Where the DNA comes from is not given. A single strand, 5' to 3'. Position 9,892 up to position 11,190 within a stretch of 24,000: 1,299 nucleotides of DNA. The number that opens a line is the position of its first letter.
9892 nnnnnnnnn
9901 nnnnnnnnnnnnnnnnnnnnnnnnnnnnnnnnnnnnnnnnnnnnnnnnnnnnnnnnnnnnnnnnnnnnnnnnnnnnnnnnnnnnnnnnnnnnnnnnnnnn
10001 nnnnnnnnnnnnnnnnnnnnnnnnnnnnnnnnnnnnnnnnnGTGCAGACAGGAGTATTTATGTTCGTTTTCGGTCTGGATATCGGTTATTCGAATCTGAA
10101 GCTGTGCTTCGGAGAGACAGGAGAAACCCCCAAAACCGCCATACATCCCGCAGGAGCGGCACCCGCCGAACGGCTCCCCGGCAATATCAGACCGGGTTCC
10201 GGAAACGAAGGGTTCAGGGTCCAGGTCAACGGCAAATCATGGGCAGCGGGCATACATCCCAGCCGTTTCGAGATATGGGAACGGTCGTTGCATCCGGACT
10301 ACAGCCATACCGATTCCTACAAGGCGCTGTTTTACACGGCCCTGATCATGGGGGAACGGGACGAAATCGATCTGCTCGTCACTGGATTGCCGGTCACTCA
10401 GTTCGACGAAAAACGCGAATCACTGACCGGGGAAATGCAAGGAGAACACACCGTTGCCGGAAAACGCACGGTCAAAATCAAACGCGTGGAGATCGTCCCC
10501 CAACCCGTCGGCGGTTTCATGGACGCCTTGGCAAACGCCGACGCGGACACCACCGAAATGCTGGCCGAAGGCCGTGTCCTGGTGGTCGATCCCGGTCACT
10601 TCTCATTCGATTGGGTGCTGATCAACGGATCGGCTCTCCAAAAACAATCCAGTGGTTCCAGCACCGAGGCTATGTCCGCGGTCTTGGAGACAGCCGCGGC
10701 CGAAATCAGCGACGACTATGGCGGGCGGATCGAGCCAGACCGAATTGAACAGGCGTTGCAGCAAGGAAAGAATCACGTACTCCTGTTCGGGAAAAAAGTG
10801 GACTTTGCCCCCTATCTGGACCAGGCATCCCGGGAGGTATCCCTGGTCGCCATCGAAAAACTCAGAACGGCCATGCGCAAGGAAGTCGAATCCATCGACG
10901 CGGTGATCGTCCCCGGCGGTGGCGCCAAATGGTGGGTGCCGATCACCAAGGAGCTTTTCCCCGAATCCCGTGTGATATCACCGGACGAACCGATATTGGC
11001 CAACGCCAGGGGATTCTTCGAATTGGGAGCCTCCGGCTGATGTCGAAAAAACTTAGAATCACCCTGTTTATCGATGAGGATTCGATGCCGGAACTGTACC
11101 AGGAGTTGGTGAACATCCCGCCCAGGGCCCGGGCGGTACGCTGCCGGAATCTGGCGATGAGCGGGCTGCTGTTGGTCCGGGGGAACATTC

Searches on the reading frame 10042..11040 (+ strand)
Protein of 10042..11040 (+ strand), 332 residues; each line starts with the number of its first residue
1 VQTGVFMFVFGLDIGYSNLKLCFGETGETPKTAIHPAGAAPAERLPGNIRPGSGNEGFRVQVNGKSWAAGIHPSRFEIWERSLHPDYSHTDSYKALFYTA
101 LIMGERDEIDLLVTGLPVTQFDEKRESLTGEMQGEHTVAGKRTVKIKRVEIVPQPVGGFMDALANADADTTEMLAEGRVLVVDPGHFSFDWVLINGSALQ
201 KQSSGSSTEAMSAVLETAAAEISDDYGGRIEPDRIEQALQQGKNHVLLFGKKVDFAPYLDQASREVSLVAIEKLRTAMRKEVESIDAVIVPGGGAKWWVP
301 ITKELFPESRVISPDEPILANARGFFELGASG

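Call 35: search_protein_families(library=pfam, proteins=[window:10042-11040:+], max_evalue=0.01)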
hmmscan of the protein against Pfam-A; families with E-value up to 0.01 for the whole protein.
window:10042-11040:+ (332 aa): 2 families
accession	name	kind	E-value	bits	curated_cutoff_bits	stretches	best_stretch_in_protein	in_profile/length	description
PF17989.7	ALP_N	-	7.7e-35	120.7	26.3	1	11-157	1-148/148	Actin like proteins N terminal domain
PF21522.3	MreB-like_C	-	3.3e-10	41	27.8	1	181-296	1-115/123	Archaeal actin homologue MreB-like, C-terminal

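Call 79: search_protein_families(library=ncbifam, proteins=[window:10042-11040:+], max_evalue=0.001)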
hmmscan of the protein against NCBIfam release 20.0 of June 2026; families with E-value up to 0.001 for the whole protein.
window:10042-11040:+ (332 aa): 3 families
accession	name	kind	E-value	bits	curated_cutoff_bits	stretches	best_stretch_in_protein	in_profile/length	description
TIGR03739.1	PRTRC_D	hypoth_equivalog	2.2e-57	194.4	214.8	1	12-330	2-319/320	PRTRC system protein D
NF010498.0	PRK13917.1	equivalog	2.5e-18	66.4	417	1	111-329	114-334/344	plasmid segregation protein ParM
NF052678.1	morpho_FcmB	equivalog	2.5e-08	33.2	300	1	106-224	140-264/373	filament morphology actin-like protein FcmB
